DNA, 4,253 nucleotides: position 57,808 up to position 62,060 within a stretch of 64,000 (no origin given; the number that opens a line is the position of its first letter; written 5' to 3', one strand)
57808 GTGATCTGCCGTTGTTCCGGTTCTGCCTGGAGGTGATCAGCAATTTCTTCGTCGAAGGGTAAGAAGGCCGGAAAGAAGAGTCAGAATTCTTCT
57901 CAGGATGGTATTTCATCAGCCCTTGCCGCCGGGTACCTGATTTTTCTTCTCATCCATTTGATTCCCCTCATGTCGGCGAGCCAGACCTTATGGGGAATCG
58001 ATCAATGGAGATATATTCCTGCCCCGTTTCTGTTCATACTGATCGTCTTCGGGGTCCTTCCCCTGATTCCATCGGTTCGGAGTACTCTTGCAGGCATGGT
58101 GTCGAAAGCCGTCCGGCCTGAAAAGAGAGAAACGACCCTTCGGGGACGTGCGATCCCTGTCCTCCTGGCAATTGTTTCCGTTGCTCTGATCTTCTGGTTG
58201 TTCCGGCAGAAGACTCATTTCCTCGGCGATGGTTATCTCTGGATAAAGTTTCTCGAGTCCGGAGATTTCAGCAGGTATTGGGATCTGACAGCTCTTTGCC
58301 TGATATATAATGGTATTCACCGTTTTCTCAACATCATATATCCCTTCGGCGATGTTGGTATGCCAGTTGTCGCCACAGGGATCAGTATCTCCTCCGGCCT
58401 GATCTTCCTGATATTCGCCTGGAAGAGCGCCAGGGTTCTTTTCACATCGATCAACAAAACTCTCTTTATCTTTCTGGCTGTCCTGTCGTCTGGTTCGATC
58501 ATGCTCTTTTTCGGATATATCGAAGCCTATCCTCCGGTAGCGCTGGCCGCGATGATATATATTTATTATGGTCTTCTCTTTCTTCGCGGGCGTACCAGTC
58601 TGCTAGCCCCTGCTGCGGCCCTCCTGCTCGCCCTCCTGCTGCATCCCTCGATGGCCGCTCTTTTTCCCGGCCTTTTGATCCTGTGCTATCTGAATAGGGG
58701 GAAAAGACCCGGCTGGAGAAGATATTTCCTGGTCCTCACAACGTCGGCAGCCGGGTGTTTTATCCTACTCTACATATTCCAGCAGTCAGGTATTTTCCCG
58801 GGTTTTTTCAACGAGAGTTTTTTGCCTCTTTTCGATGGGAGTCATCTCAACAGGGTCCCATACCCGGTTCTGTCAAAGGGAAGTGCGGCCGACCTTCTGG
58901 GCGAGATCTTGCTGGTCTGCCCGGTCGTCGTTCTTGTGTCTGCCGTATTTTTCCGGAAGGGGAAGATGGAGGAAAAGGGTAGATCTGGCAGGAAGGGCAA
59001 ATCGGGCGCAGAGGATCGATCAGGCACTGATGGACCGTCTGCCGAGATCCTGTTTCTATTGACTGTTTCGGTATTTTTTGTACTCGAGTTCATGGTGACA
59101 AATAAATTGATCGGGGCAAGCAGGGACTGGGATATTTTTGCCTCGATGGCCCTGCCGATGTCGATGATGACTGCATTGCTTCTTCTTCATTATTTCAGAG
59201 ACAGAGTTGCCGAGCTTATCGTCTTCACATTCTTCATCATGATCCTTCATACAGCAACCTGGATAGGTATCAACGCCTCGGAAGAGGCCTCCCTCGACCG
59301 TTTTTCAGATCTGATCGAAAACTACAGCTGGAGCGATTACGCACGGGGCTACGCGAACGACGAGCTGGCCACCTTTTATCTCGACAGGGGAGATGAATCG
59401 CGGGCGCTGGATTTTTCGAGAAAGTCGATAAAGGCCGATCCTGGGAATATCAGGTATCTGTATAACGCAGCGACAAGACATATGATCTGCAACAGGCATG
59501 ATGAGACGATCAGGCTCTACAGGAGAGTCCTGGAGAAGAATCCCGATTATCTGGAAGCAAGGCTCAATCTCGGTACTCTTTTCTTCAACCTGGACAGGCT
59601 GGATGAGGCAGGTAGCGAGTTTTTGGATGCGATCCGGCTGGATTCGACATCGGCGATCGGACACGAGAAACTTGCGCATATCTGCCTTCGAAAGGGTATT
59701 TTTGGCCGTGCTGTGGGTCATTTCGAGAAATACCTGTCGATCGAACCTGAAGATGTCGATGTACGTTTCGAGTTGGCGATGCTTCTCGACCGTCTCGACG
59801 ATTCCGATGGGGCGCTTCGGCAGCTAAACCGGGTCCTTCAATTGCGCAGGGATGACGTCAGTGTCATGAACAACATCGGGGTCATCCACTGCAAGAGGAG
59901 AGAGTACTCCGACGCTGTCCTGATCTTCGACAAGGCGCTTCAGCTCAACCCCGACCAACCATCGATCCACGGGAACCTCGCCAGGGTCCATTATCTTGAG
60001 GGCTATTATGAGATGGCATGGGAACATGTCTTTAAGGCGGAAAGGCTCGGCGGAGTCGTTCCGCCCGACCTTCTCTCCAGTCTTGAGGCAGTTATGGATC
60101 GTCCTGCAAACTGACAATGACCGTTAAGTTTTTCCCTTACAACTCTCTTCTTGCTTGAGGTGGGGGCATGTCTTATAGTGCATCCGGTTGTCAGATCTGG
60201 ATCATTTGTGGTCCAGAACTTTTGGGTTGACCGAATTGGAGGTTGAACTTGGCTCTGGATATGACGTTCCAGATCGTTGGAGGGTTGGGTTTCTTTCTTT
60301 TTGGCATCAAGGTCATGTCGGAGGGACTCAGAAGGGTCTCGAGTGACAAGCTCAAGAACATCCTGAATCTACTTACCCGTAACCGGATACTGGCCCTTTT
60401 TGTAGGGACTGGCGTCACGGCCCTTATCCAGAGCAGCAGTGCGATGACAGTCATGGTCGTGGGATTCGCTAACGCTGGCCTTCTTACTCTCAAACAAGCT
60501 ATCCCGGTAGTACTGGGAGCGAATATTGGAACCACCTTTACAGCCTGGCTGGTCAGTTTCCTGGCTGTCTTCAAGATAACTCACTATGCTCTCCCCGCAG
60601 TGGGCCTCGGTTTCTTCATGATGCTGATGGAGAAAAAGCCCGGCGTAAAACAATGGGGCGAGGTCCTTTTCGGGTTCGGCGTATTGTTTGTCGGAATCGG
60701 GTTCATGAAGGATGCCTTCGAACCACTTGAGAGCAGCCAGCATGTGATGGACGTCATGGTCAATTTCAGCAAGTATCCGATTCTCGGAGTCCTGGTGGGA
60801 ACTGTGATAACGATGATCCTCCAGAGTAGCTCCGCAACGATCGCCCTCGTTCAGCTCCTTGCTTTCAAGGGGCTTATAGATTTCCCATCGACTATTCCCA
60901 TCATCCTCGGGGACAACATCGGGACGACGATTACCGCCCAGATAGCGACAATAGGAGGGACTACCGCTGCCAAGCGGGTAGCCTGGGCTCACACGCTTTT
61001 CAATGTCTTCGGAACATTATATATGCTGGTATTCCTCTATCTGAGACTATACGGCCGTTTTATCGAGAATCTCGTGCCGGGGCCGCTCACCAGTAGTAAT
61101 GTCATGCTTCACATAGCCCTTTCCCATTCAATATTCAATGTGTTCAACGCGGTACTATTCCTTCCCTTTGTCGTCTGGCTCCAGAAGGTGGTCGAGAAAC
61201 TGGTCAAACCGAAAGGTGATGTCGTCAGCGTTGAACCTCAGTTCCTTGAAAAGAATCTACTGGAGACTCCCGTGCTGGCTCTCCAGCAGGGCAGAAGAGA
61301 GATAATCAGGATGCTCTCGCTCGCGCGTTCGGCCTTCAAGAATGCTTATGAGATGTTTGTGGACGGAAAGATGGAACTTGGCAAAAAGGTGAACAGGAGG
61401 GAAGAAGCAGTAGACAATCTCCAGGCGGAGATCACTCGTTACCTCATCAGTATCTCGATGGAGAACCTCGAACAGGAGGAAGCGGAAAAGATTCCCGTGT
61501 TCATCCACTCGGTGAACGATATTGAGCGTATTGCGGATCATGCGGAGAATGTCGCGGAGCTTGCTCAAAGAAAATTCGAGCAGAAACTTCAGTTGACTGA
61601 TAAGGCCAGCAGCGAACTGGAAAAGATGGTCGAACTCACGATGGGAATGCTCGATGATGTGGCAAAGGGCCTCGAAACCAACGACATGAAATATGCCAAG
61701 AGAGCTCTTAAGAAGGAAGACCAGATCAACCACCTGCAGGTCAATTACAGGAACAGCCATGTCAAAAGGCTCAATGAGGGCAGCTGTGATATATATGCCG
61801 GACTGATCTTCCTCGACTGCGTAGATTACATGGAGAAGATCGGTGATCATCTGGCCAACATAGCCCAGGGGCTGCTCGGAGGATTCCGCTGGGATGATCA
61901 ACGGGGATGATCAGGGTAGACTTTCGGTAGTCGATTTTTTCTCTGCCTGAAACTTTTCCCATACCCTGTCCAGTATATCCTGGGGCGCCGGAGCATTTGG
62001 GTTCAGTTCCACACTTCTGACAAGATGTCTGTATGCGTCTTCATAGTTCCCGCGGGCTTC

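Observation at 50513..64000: Three paralogous-architecture polytopic membrane proteins with TPR tails flanking Wzz-like and O-antigen-ligase-like genes: a candidate GT-C-type glycosylation system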

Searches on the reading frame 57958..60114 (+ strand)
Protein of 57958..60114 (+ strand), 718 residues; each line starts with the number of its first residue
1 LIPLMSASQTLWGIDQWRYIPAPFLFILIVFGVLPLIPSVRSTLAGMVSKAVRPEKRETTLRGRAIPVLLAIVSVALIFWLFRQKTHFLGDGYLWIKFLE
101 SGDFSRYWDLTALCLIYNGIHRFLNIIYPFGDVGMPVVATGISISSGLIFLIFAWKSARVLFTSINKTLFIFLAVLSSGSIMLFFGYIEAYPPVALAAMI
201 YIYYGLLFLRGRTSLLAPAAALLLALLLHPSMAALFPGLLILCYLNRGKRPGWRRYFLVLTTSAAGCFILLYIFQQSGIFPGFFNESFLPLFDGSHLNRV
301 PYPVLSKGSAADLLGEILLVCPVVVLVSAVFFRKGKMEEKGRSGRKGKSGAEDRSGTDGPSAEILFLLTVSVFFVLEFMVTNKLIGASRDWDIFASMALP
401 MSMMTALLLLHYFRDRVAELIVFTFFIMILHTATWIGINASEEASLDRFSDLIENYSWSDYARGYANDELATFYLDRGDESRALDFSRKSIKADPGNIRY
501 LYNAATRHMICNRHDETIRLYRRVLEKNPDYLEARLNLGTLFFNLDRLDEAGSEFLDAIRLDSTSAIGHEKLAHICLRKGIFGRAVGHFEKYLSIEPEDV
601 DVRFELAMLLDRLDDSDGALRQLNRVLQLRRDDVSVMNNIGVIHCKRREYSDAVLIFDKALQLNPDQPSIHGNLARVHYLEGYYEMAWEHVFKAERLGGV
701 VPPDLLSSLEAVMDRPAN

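Call 4: search_protein_families(library=pfam, proteins=[window:57958-60114:+], max_evalue=0.01)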
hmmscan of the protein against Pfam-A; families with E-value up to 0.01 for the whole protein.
window:57958-60114:+ (718 aa): 19 families
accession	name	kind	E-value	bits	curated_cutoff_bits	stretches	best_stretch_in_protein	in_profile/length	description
PF07719.23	TPR_2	-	2.7e-21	74.3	27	1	636-666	3-33/34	Tetratricopeptide repeat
PF13431.12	TPR_17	-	3.2e-21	74.2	24.4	2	520-551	1-32/34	Tetratricopeptide repeat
PF14559.12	TPR_19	-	6e-21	75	25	3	513-553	6-46/68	Tetratricopeptide repeat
PF13428.12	TPR_14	-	1.9e-18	65.5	23.5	1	501-540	4-43/44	Tetratricopeptide repeat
PF13414.12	TPR_11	-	9.7e-18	64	26.8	2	646-680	6-40/42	TPR repeat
PF00515.34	TPR_1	-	2.7e-17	62.2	27.8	1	637-666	4-33/34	Tetratricopeptide repeat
PF13432.12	TPR_16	-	5.8e-15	55.8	32.7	2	513-565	12-64/65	Tetratricopeptide repeat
PF13181.12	TPR_8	-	2.8e-12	46.2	25.7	0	533-563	2-32/34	Tetratricopeptide repeat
PF24575.1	TPR_Slam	-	1.1e-10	42.3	35.2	1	507-554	56-103/104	Surface lipoprotein assembly modifier, N-terminal TPR repeats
PF13371.12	TPR_9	-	2.9e-09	37.2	35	1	575-634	4-63/73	Tetratricopeptide repeat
PF13424.12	TPR_12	-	3.7e-09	37.1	30.1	0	513-561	25-74/77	Tetratricopeptide repeat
PF23914.1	TPR_CcmH_CycH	-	4.8e-08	33.4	42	1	572-667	56-154/158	Cytochrome c-type biogenesis protein H TPR domain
PF13176.12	TPR_7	-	7.2e-08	32.4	27.9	0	638-667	3-32/36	Tetratricopeptide repeat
PF14561.12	TPR_20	-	1.2e-07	32.4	25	0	589-632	11-54/90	Tetratricopeptide repeat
PF13374.12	TPR_10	-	2.8e-07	30.8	27.5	1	635-663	3-31/42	Tetratricopeptide repeat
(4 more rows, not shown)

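Call 5: search_protein_families(library=ncbifam, proteins=[window:57958-60114:+], max_evalue=0.01)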
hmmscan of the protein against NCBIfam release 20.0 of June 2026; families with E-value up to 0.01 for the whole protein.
window:57958-60114:+ (718 aa): 20 families
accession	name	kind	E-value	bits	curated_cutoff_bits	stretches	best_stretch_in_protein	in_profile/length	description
TIGR02917.1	PEP_TPR_lipo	equivalog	2.2e-21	75.5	312.2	1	465-694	636-863/899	XrtA/PEP-CTERM system TPR-repeat protein PrsT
NF040959.1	MamA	equivalog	6.8e-21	74.6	200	2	575-695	80-200/204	magnetosome protein MamA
TIGR02521.1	type_IV_pilW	equivalog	4.1e-15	56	154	2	534-693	33-194/234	type IV pilus biogenesis/stability protein PilW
NF033762.1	social_mot_Tgl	equivalog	3.7e-13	49.4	225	2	477-587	44-157/252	social motility TPR repeat lipoprotein Tgl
NF033758.1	gliding_GltE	equivalog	1.2e-10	41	225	1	520-621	74-175/411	adventurous gliding motility TPR repeat lipoprotein GltE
NF002725.1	PRK02603.1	equivalog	1.7e-09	37.9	143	1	620-683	55-121/173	photosystem I assembly protein Ycf3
TIGR00540.1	TPR_hemY_coli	hypoth_equivalog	2e-09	36.7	142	1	572-621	332-380/385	heme biosynthesis-associated TPR protein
TIGR00990.1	3a0801s09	subfamily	4e-09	35.7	757.25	2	465-637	332-504/615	mitochondrial import receptor subunit TOM70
NF008391.2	PRK11189.1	equivalog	9.8e-07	28.5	250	1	603-690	68-155/297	lipoprotein NlpI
TIGR02552.1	LcrH_SycD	equivalog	3.5e-06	26.8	104.8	0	572-668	24-120/136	SycD/LcrH family type III secretion system chaperone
NF033920.0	C39_PA2778_fam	equivalog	1.3e-05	24.7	150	0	503-591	161-249/255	PA2778 family cysteine peptidase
NF047558.1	TPR_END_plus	domain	2.8e-05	24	32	0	501-533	2-34/56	TPR end-of-group domain-containing protein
NF008757.0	PRK11788.1-5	equivalog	3.2e-05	23.3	363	0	469-534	185-250/388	lipopolysaccharide assembly protein LapB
NF047371.1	FlcA_CTERM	equivalog_domain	7.8e-05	21.3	300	1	613-687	452-526/646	periplasmic flagellar collar protein FlcA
NF052415.1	T3SS_chap_SctY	equivalog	0.00012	22.5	70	0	572-631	12-71/106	type III secretion apparatus assembly chaperone SctY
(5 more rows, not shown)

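Call 29: predict_structure(alignment_id=A1)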
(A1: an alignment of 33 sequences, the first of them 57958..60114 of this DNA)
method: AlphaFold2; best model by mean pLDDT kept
length: 718 residues; sequences in the alignment: 33
mean_pLDDT: 88.3   pTM: 0.83
mean pLDDT of the five models: 88.3, 87.8, 87.5, 87.3, 87.3
residues with pLDDT >= 90: 460; 70-90: 184; 50-70: 65; < 50: 9
segments of 3 or more residues with pLDDT < 50: 352-357
pLDDT, mean of each block of 10 residues (from residue 1): 60 85 89 92 93 63 78 94 74 84 75 91 89 88 96 97 94 95 90 96 97 97 93 92 85 85 83 71 61 65 81 89 90 70 54 52 94 86 69 86 95 93 94 91 90 85 91 92 97 93 97 97 97 97 97 98 96 97 97 97 97 96 96 95 96 97 97 97 96 96 95 86
secondary structure, 60 per line:
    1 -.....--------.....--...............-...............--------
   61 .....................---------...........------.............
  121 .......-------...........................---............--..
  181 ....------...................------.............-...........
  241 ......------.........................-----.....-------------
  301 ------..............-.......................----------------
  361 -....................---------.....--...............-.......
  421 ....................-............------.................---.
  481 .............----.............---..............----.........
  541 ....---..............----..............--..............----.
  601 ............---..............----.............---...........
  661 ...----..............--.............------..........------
elements in order (helices of 4 or more, strands of 3 or more residues): H2-6 H15-19 H22-36 H38-52 H61-81 H91-101 H108-127 H135-161 H165-176 H179-184 H191-209 H216-228 H230-246 H253-277 H283-287 H307-320 H322-344 H362-381 H391-395 H398-412 H414-440 H442-453 H460-476 H480-493 H498-510 H514-527 H532-544 H548-561 H566-579 H582-595 H600-612 H616-629 H634-646 H650-663 H668-681 H684-696 H703-712

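Call 33: fold_search(model_id=the predicted structure, library=pdb)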
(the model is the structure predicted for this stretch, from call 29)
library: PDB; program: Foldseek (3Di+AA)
matches with E <= 10: 1440; with E <= 0.001: 444
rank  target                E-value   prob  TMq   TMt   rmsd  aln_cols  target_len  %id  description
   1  8chy                  2.3e-12  1.00  0.31  0.75   4.7       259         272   26  Crystal structure of an 8-repeat consensus TPR superhelix with Zinc. (released 2024-02-21)
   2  9qhb                  3.0e-12  1.00  0.29  0.71   5.4       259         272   24  Crystal structure of 16-repeat CTPR protein with eliminated coordination sites (released 2025-10-22)
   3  9qhc_B                1.1e-11  1.00  0.30  0.72   3.9       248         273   25  Crystal structure of 8-repeat CTPR protein with eliminated coordination sites (released 2025-10-22)
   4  1w3b_B                1.5e-11  1.00  0.31  0.58   5.5       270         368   23  The superhelical TPR domain of O-linked GlcNAc transferase reveals structural similarities to importin alpha. (released 2004-09-09)
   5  1w3b_A                2.0e-11  1.00  0.31  0.54   6.6       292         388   23  The superhelical TPR domain of O-linked GlcNAc transferase reveals structural similarities to importin alpha. (released 2004-09-09)
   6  9qhc_A                2.4e-11  1.00  0.30  0.70   4.1       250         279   25  Crystal structure of 8-repeat CTPR protein with eliminated coordination sites (released 2025-10-22)
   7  6eou                  7.7e-11  1.00  0.31  0.62   3.3       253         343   24  O-GlcNAc transferase TPR domain with the intellectual disability associated mutation L254F (released 2018-05-09)
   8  7yeh_A                2.6e-10  1.00  0.30  0.22   5.4       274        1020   24  Cryo-EM structure of human OGT-OGA complex (released 2023-07-12)
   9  7yea_A                4.1e-10  1.00  0.32  0.23   6.9       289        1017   23  Human O-GlcNAc transferase Dimer (released 2023-07-12)
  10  8dtg_B                6.8e-10  1.00  0.31  0.30   6.0       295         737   18  Cryo-EM structure of Arabidopsis SPY alternative conformation 1 (released 2023-03-08)
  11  7ntf_B                8.3e-10  1.00  0.26  0.23   7.6       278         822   23  Cryo-EM structure of unliganded O-GlcNAc transferase (released 2021-11-17)
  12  8dtg_A                1.1e-09  1.00  0.32  0.29   9.9       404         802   14  Cryo-EM structure of Arabidopsis SPY alternative conformation 1 (released 2023-03-08)
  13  8dth_A                1.3e-09  1.00  0.31  0.31   4.6       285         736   18  Cryo-EM structure of Arabidopsis SPY alternative conformation 2 (released 2023-03-08)
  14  8dth_B                1.5e-09  1.00  0.30  0.31   4.7       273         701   18  Cryo-EM structure of Arabidopsis SPY alternative conformation 2 (released 2023-03-08)
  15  8dtf_A                1.7e-09  1.00  0.31  0.28  10.5       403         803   16  Cryo-EM structure of the full length Arabidopsis SPY with complete TPRs (released 2023-03-08)
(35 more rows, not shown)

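Call 83: fold_search(model_id=the predicted structure, library=viral)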
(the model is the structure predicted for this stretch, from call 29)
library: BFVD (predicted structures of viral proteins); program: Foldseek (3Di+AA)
matches with E <= 10: 371; with E <= 0.001: 55
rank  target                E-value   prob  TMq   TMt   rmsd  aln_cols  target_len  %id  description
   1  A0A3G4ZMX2            4.0e-08  1.00  0.26  0.24  28.8       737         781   14  RING-type domain-containing protein [Terrestrivirus sp.]
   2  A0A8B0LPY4            8.5e-08  1.00  0.20  0.48  11.5       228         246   21  Tetratricopeptide repeat protein [uncultured archaeal virus]
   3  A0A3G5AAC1            1.1e-07  1.00  0.28  0.42  16.2       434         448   14  UDP-N-acetylglucosamine--peptide N-acetylglucosaminyltransferase SPINDLY [Hyperionvirus sp.]
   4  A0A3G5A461            1.2e-07  1.00  0.29  0.43  15.4       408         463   14  RING-type domain-containing protein [Harvfovirus sp.]
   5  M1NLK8                7.2e-07  1.00  0.20  0.37  12.5       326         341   15  Repeat protein [Moumouvirus goulette]
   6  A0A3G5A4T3            7.5e-07  1.00  0.22  0.25  22.7       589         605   12  RING-type domain-containing protein [Harvfovirus sp.]
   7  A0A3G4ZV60            3.4e-06  1.00  0.20  0.29  19.6       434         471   15  Uncharacterized protein [Barrevirus sp.]
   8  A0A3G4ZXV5            4.9e-06  1.00  0.23  0.39   8.5       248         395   19  Uncharacterized protein [Faunusvirus sp.]
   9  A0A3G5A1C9            6.4e-06  1.00  0.17  0.27  11.5       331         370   12  Tetratricopeptide repeat protein [Harvfovirus sp.]
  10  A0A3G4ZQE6            8.1e-06  1.00  0.27  0.38  15.8       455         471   15  TPR repeat protein [Barrevirus sp.]
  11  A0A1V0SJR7            8.1e-06  1.00  0.24  0.35  21.9       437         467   14  TPR repeat protein [Klosneuvirus KNV1]
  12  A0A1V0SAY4            8.8e-06  1.00  0.21  0.26  17.3       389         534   12  TPR repeat protein [Catovirus CTV1]
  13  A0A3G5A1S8            9.8e-06  1.00  0.23  0.39   8.7       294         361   16  Sel1 repeat family protein [Harvfovirus sp.]
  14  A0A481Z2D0            1.1e-05  1.00  0.25  0.38  15.4       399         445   14  Sel1 repeat protein [Mimivirus LCMiAC02]
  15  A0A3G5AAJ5            1.4e-05  1.00  0.21  0.22  21.8       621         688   13  Sel1 repeat family protein [Hyperionvirus sp.]
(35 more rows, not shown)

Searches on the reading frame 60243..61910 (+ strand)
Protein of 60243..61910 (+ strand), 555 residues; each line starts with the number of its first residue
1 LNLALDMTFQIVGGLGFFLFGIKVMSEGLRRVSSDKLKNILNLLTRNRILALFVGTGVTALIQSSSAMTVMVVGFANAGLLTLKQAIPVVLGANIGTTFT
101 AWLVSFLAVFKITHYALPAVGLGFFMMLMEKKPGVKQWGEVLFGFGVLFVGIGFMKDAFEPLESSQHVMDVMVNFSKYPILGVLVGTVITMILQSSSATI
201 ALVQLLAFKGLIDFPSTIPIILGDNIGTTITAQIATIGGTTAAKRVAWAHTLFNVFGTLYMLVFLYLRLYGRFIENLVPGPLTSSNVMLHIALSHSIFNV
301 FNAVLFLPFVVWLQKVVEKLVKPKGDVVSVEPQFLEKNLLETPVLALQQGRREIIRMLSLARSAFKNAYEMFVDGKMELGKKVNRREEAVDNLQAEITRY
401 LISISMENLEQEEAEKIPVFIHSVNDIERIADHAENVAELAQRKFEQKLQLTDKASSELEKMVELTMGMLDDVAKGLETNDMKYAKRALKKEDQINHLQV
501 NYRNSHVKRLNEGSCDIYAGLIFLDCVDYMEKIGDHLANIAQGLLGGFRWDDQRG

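Call 4: search_protein_families(library=pfam, proteins=[window:60243-61910:+], max_evalue=0.01)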
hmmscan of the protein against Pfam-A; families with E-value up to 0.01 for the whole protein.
window:60243-61910:+ (555 aa): 2 families
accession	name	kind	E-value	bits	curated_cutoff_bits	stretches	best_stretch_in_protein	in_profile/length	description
PF02690.20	Na_Pi_cotrans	-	1.2e-65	220.2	29.1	2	17-156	1-136/137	Na+/Pi-cotransporter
PF01895.24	PhoU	-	1.4e-33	115.6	23.5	2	354-440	1-88/89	PhoU domain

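Call 5: search_protein_families(library=ncbifam, proteins=[window:60243-61910:+], max_evalue=0.01)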
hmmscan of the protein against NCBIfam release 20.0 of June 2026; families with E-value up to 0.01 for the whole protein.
window:60243-61910:+ (555 aa): 6 families
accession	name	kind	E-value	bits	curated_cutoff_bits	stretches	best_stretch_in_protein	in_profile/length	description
TIGR00704.1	NaPi_cotrn_rel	hypoth_equivalog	4.7e-77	259.7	210.1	1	9-324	5-308/308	Na/Pi-cotransporter II-related protein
NF037997.1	Na_Pi_symport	subfamily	4.5e-63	213.5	50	1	16-316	6-293/294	Na/Pi symporter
TIGR01013.1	2a58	subfamily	2.7e-31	109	306.15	3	17-108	6-99/456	sodium-dependent inorganic phosphate transporter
TIGR02135.1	phoU_full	equivalog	6.5e-25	88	130.25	1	347-542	7-201/212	phosphate signaling complex protein PhoU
NF008332.0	PRK11115.1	equivalog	7.6e-10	38.7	342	1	347-542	18-211/239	phosphate signaling complex protein PhoU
TIGR00153.1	TIGR00153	hypoth_equivalog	0.0075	16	104.3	1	353-439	118-207/217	TIGR00153 family protein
